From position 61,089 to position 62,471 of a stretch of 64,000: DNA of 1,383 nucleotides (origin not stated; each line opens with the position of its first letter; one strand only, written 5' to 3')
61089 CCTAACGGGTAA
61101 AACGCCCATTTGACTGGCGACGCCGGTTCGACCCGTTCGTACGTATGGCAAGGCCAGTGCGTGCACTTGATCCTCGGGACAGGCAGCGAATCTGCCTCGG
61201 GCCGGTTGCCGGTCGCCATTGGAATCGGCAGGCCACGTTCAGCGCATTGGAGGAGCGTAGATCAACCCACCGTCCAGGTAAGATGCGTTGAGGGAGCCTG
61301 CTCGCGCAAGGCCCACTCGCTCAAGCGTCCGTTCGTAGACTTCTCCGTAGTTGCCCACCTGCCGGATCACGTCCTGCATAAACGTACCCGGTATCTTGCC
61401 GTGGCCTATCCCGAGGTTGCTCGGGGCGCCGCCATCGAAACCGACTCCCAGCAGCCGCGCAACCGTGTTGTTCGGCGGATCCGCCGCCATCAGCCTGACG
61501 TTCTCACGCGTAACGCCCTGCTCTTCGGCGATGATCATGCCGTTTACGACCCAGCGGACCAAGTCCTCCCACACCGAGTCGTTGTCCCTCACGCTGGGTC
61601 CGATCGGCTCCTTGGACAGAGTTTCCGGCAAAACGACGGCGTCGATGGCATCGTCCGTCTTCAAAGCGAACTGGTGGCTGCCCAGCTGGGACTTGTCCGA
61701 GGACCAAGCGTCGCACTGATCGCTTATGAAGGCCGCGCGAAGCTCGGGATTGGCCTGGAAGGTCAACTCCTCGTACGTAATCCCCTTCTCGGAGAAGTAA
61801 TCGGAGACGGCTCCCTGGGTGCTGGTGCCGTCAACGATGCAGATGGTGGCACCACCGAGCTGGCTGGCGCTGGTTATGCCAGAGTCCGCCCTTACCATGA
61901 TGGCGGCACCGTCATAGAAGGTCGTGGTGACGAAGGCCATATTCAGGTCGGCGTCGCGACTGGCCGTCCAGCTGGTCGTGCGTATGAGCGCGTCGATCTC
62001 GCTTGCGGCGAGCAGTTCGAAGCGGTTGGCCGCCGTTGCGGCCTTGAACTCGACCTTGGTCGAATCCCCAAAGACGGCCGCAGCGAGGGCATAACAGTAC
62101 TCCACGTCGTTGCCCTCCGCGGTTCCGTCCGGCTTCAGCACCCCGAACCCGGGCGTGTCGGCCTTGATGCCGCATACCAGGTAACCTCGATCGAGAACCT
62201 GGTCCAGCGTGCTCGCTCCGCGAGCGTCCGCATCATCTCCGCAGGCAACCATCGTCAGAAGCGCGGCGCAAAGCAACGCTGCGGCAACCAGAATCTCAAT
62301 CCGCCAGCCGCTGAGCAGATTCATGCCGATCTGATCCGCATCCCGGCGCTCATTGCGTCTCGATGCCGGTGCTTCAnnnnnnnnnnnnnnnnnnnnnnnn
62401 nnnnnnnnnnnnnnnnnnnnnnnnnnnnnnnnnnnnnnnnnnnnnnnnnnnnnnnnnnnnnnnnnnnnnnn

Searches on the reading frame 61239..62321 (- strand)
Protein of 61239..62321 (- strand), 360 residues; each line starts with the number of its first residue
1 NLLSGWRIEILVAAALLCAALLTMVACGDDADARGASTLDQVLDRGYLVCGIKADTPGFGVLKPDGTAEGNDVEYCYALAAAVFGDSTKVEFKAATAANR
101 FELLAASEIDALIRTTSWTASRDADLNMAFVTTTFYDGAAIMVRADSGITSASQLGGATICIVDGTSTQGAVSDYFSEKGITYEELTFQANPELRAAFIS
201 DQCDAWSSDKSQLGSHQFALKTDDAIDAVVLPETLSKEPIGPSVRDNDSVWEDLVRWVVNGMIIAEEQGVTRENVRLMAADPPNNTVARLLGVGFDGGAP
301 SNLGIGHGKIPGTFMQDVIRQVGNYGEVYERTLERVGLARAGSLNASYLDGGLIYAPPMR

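Call 23: search_protein_families(library=pfam, proteins=[window:61239-62321:-], max_evalue=0.001)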
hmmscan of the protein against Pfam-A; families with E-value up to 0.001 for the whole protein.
window:61239-62321:- (360 aa): 3 families
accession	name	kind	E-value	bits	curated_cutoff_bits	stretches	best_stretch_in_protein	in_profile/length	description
PF00497.25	SBP_bac_3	-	8.1e-13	48.7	26.4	1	48-225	1-98/132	Bacterial extracellular solute-binding proteins, family 3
PF09084.16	NMT1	-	5.4e-05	23.6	20.5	1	99-207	33-145/216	NMT1/THI5 like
PF12974.12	Phosphonate-bd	-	0.00016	21.6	27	1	136-186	84-136/242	ABC transporter, phosphonate, periplasmic substrate-binding protein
